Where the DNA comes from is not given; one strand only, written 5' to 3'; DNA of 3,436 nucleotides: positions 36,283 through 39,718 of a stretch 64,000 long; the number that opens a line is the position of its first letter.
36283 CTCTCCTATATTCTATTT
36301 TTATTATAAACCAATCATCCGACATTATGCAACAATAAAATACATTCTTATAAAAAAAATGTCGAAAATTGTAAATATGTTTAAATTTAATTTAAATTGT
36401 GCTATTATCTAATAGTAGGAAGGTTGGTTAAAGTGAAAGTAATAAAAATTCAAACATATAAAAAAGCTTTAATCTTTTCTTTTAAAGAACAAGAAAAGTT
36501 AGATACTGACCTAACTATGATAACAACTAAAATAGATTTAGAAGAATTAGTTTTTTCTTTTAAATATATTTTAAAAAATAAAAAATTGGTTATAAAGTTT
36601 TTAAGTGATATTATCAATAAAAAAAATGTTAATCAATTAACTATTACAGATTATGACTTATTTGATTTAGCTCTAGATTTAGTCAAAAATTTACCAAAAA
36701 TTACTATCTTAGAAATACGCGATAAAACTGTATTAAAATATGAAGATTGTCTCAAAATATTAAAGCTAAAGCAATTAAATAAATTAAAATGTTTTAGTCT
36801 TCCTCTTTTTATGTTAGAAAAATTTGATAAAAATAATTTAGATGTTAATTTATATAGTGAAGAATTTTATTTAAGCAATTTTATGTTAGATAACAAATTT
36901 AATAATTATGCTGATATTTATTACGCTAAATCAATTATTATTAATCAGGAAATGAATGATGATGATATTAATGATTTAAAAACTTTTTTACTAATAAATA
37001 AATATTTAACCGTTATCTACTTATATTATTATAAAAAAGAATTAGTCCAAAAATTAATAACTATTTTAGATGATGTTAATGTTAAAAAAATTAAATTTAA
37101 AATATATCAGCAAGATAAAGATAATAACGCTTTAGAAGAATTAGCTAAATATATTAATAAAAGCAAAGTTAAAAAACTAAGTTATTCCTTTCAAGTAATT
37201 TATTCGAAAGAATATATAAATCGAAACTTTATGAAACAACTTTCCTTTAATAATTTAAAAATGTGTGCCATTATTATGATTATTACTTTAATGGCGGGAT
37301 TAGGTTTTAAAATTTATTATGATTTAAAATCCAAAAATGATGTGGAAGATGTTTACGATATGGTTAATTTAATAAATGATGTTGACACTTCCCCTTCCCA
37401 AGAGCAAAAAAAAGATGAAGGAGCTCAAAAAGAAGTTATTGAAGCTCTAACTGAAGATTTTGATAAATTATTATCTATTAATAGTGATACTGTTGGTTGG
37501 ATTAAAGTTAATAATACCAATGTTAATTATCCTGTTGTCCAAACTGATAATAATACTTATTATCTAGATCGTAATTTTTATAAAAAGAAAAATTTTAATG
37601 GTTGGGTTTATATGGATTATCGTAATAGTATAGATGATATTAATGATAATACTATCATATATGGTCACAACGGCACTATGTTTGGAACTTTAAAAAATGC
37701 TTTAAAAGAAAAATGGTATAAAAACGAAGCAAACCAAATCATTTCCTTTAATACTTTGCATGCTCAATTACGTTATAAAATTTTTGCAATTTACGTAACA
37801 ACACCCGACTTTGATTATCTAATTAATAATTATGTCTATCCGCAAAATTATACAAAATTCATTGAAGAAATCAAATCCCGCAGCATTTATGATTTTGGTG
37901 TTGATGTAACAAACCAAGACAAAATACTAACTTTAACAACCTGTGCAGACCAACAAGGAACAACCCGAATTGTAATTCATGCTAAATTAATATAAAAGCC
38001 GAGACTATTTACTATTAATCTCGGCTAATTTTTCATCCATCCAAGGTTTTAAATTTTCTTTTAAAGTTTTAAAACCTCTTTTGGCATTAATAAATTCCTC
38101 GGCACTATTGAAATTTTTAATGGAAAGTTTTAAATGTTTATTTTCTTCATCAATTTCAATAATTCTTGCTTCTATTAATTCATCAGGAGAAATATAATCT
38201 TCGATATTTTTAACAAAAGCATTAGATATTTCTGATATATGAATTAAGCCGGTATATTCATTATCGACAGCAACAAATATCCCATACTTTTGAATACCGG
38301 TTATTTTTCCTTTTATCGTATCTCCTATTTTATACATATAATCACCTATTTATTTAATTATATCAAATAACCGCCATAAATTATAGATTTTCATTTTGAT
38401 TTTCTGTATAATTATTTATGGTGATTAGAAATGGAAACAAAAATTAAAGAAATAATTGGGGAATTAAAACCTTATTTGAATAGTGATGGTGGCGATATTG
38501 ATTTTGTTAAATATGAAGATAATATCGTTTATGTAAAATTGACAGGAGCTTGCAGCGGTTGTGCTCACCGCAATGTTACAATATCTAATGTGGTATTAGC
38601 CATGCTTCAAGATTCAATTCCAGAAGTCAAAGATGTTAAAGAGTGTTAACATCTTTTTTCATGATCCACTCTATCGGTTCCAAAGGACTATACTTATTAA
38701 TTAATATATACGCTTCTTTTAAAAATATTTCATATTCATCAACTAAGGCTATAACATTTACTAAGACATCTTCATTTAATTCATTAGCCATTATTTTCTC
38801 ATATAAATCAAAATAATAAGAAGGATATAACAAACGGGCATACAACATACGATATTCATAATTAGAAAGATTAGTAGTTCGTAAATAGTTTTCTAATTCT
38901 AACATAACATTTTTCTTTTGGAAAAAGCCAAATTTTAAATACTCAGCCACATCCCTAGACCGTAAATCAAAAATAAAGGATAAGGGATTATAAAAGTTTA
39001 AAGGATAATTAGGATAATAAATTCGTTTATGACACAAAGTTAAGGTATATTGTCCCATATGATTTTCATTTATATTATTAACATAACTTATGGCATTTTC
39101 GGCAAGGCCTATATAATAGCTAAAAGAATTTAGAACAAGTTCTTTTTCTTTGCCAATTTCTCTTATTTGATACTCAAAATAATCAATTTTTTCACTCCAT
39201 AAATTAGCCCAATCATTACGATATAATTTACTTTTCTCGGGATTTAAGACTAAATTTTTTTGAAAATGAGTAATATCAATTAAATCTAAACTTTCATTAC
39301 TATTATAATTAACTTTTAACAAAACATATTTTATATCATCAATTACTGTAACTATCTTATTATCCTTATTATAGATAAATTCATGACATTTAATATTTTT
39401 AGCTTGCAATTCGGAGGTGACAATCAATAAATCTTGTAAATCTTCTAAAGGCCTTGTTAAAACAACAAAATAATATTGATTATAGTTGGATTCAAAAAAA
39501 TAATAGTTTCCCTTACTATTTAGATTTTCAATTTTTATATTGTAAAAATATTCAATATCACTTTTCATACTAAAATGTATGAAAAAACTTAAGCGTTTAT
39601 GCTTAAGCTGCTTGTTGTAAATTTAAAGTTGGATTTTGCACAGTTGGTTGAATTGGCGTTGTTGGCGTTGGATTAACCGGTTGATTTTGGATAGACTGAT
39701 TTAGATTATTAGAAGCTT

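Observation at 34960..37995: Class B sortase carrying a ~290-aa cytoplasmic N-terminal extension, divergently paired with an Asp/Glu-rich surface protein that lacks a canonical sorting motif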

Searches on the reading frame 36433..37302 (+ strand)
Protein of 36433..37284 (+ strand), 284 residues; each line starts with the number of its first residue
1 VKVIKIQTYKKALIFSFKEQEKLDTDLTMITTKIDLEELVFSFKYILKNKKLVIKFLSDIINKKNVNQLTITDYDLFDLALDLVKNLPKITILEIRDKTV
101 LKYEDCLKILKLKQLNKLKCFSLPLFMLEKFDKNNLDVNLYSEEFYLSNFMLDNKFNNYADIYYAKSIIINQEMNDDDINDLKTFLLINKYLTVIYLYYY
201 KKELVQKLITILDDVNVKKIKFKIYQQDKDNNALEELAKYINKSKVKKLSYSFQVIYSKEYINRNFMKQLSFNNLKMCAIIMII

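Call 6: find_homologous_proteins(query=window:36433-37284:+, max_evalue=0.001)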
Query window:36433-37284:+ (284 aa): 4 proteins with E <= 0.001 among 1846 candidates.
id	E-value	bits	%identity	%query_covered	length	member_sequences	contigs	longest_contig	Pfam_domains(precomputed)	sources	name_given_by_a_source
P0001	1.5e-132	459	79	100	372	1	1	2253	-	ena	-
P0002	1.9e-110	387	68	100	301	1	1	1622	-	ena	-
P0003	2.9e-94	334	71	79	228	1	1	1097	-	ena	-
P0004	9.8e-82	293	73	71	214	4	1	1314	-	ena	-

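Call 15: search_protein_representatives(protein=window:36433-37284:+)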
Query: 284 residues. Proteins with E-value up to 0.001 (for the whole library): 130; up to 1e-10: 92; up to 1e-30: 10. The best 130 are listed.
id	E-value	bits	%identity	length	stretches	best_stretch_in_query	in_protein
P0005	1.6e-126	437.9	77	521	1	1-284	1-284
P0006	7.3e-39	150.7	34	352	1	3-284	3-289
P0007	2.5e-37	145.6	35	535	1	1-283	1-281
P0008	1.3e-36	143.3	33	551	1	23-283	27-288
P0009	4.7e-36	141.5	37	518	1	10-282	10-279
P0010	3.3e-33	132.1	30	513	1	5-283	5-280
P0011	1.4e-32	130.1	34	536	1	5-282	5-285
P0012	2.5e-32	129.3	37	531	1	2-282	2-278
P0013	8.2e-31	124.3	31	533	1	2-282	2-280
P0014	8.2e-31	124.3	32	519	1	9-283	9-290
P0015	1.9e-30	123.1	36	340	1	2-284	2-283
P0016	1.2e-29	120.5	29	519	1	6-284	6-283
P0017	5.3e-29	118.4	36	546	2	18-283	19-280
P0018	2.9e-28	115.9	33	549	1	31-280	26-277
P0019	1.1e-27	114.0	33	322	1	2-283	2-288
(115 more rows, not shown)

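Call 32: predict_structure(alignment_id=A2)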
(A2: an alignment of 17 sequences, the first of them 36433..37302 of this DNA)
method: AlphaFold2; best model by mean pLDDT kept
length: 290 residues; sequences in the alignment: 17
mean_pLDDT: 84.5   pTM: 0.70
mean pLDDT of the five models: 84.5, 83.9, 83.7, 83.3, 82.8
residues with pLDDT >= 90: 136; 70-90: 110; 50-70: 33; < 50: 11
segments of 3 or more residues with pLDDT < 50: 22-29, 31-33
pLDDT, mean of each block of 10 residues (from residue 1): 86 87 47 66 88 91 94 95 93 95 95 95 92 93 73 87 93 89 91 92 87 91 78 62 71 82 70 81 89
secondary structure, 60 per line:
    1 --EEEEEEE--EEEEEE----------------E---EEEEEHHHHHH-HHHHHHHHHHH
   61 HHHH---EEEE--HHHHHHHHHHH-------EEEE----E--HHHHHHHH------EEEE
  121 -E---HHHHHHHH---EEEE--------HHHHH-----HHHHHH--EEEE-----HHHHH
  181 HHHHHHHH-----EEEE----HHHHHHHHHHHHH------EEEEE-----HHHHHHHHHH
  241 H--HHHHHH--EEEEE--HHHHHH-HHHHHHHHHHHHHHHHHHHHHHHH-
elements in order: E3-9 E12-17 E38-42 H43-48 H50-64 E68-71 H74-84 E92-95 H103-110 E117-120 H126-133 E137-140 H149-153 H159-164 E167-170 H176-188 E194-197 H202-214 E221-225 H231-241 H244-249 E252-256 H259-264 H266-289

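Call 35: fold_search(model_id=the predicted structure, library=pdb)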
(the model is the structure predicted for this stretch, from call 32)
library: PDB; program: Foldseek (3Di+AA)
matches with E <= 10: 942; with E <= 0.001: 1
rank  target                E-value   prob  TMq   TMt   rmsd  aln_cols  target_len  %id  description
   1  8usx_D                8.5e-04  0.66  0.14  0.06  15.8       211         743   11  Glycine-bound GluN1a-3A NMDA receptor (released 2024-04-17)
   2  4kxf_H                2.4e-03  0.75  0.23  0.12  10.1       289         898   13  Crystal structure of NLRC4 reveals its autoinhibition mechanism (released 2013-07-24)
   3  5lb5_B                3.5e-03  0.47  0.18  0.13  14.9       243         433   14  Crystal structure of human RECQL5 helicase in complex with ADP/Mg (tricilinc form). (released 2016-07-06)
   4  7zgu_A                5.8e-03  0.84  0.24  0.11  10.8       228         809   11  Human NLRP3-deltaPYD hexamer (released 2022-05-18)
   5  5g5i                  9.4e-03  0.60  0.22  0.26  12.9       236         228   13  S. enterica HisA mutant D10G (released 2017-04-19)
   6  6msw_F                1.0e-02  0.63  0.20  0.25  15.0       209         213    8  Crystal structure of BH1352 2-deoxyribose-5-phosphate from Bacillus halodurans, K184L mutant (released 2019-10-23)
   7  5teq_A                1.0e-02  0.54  0.21  0.10  15.0       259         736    6  C20S C293G MUTANT N-TERMINAL HUMAN ATP CITRATE LYASE BOUND TO CITRATE (released 2017-08-09)
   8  6d33_A                1.2e-02  0.51  0.18  0.22  14.2       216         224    7  Crystal structure of BH1352 2-deoxyribose-5-phosphate from Bacillus halodurans (released 2019-10-16)
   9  6qfb_A                1.5e-02  0.60  0.21  0.08  13.3       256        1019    8  Structure of the human ATP citrate lyase holoenzyme in complex with citrate, coenzyme A and Mg.ADP (released 2019-04-10)
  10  7wmz_C                1.7e-02  0.38  0.20  0.20  15.3       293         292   10  Crystal structure of methylenetetrahydrofolate reductase MSMEG_6649 from Mycobacterium smegmatis with NADH (released 2023-01-25)
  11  3mwe_B                1.9e-02  0.54  0.21  0.19  13.4       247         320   11  Truncated Human ATP-Citrate Lyase with Tartrate Bound (released 2010-06-16)
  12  5teq_B                2.0e-02  0.41  0.21  0.10  15.1       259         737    6  C20S C293G MUTANT N-TERMINAL HUMAN ATP CITRATE LYASE BOUND TO CITRATE (released 2017-08-09)
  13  6qfb_B                2.4e-02  0.51  0.19  0.07  14.2       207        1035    8  Structure of the human ATP citrate lyase holoenzyme in complex with citrate, coenzyme A and Mg.ADP (released 2019-04-10)
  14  3oy2_A                2.4e-02  0.44  0.23  0.18  18.1       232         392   12  Crystal structure of a putative glycosyltransferase from Paramecium bursaria Chlorella virus NY2A (released 2010-11-17)
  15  6msw_C                2.5e-02  0.47  0.20  0.26  14.9       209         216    8  Crystal structure of BH1352 2-deoxyribose-5-phosphate from Bacillus halodurans, K184L mutant (released 2019-10-23)
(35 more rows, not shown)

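Call 47: search_protein_families(library=pfam, alignment_id=A2, max_evalue=1)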
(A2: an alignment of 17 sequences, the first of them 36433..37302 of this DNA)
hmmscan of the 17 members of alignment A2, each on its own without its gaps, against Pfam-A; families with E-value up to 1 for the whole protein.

A. member 1, window:36433-37302:+ (290 aa): 0 families

B. families by the number of members that match (of 17 scanned): 10 families
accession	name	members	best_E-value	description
PF04504.20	GeBP-like_DBD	2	0.032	Glabrous-enhancer-binding protein-like family, DBD domain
PF21728.3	PADR1_N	1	0.024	PADR1, N-terminal helical domain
PF04772.17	Flu_B_M2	1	0.03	Influenza B matrix protein 2 (BM2)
PF03739.19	LptF_LptG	1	0.032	Lipopolysaccharide export system permease LptF/LptG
PF10224.14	DUF2205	1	0.035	Short coiled-coil protein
PF18370.7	RGI_lyase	1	0.12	Rhamnogalacturonan I lyases beta-sheet domain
PF01326.24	PPDK_N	1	0.15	Pyruvate phosphate dikinase, AMP/ATP-binding domain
PF20793.2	VopS_N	1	0.34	Adenosine monophosphate-protein transferase VopS, N-terminal domain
PF17440.7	Thiol_cytolys_C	1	0.75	Thiol-activated cytolysin beta sandwich domain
PF23339.1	PTHB1_CtH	1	0.96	PTHB1 C-terminal helix bundle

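Call 76: search_solved_structures(query=A2, max_evalue=10)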
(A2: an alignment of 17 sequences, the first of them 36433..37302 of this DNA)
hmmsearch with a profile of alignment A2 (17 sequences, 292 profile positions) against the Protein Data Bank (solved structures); distinct sequences matched with E-value up to 10: 2.
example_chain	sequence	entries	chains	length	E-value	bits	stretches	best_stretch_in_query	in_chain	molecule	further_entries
9bid_A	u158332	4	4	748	0.42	13.2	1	76-114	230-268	Protein zyg-11 homolog B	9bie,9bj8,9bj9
9lk2_A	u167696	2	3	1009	0.94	12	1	76-114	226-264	Protein zyg-11 homolog B,Green fluorescent protein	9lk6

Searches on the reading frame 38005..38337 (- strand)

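Call 3: search_protein_families(library=pfam, proteins=[window:38005-38337:-], max_evalue=0.01)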
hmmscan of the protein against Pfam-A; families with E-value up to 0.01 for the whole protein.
window:38005-38337:- (110 aa): 1 family
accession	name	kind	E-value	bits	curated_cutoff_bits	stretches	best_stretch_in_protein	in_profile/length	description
PF00575.29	S1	-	3.8e-17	62.9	22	1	3-74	3-74/74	S1 RNA binding domain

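Call 4: search_protein_families(library=ncbifam, proteins=[window:38005-38337:-], max_evalue=0.01)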
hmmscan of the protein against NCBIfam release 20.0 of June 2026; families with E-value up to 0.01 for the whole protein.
window:38005-38337:- (110 aa): 32 families (the best 25 are shown)
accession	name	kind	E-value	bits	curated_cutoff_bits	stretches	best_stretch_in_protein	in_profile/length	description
NF040579.1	S1_dom_CvfD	subfamily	1.5e-31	109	117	1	2-102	1-112/113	CvfD/Ygs/GSP13 family RNA-binding post-transcriptional regulator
NF005973.0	PRK08059.1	equivalog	4.1e-30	104.4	148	1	2-102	5-115/123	S1 domain-containing post-transcriptional regulator GSP13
NF005573.0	PRK07252.1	equivalog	2.7e-24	85.4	183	1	3-108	2-116/120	S1 RNA-binding domain-containing protein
NF040578.1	S1_dom_Ygs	exception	1.3e-21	77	175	1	2-78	5-80/122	S1 domain-containing post-transcriptional regulator Ygs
NF000907.0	PRK00087.1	equivalog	2.6e-21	75.5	624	1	2-87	561-648/671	bifunctional 4-hydroxy-3-methylbut-2-enyl diphosphate reductase/30S ribosomal protein S1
NF006363.0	PRK08582.1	equivalog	1.8e-19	70.3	171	1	3-87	4-87/140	S1 domain-containing RNA-binding protein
NF004952.0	PRK06299.1-2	equivalog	2.2e-17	62.6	524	1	2-77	301-377/580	30S ribosomal protein S1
NF004473.0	PRK05807.1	equivalog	4e-17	62.9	178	1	2-81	3-80/136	S1 domain-containing RNA-binding protein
NF004956.0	PRK06299.1-6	equivalog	1.2e-16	60.4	711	1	3-78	284-360/554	30S ribosomal protein S1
NF005208.0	PRK06676.1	equivalog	7.1e-16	58.2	368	1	3-85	277-359/391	30S ribosomal protein S1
TIGR00717.1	rpsA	equivalog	4.1e-15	55.3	577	1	2-77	270-346/516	30S ribosomal protein S1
NF003065.0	PRK03987.1-5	equivalog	9.2e-15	54.6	432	1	5-80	10-87/266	translation initiation factor IF-2 subunit alpha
NF005911.0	PRK07899.1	equivalog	1.3e-14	53.8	691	1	3-90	292-377/486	30S ribosomal protein S1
NF003064.0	PRK03987.1-4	equivalog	1.7e-14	53.8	252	1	5-79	10-86/262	translation initiation factor IF-2 subunit alpha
NF004953.0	PRK06299.1-3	equivalog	2.2e-14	52.6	720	1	2-78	296-373/580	30S ribosomal protein S1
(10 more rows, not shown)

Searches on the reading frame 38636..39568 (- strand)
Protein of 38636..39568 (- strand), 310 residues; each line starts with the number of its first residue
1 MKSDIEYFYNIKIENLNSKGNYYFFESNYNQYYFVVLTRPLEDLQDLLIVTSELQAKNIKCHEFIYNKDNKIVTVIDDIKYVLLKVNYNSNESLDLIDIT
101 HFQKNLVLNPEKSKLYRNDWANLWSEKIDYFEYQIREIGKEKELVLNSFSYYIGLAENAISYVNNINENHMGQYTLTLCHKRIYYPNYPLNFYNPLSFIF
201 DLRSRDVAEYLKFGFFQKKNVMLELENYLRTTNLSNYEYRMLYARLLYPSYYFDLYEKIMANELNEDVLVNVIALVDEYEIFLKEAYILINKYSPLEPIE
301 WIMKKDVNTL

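Call 3: search_protein_families(library=pfam, proteins=[window:38636-39568:-], max_evalue=0.01)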
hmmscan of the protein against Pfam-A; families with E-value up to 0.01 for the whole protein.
window:38636-39568:- (310 aa): 0 families

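Call 4: search_protein_families(library=ncbifam, proteins=[window:38636-39568:-], max_evalue=0.01)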
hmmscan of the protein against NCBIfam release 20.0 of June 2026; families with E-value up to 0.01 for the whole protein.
window:38636-39568:- (310 aa): 1 family
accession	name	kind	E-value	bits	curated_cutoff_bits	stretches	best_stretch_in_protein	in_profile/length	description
TIGR02905.1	spore_yutH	equivalog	6.7e-30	104.3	215.05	1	8-265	7-286/313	spore coat putative kinase YutH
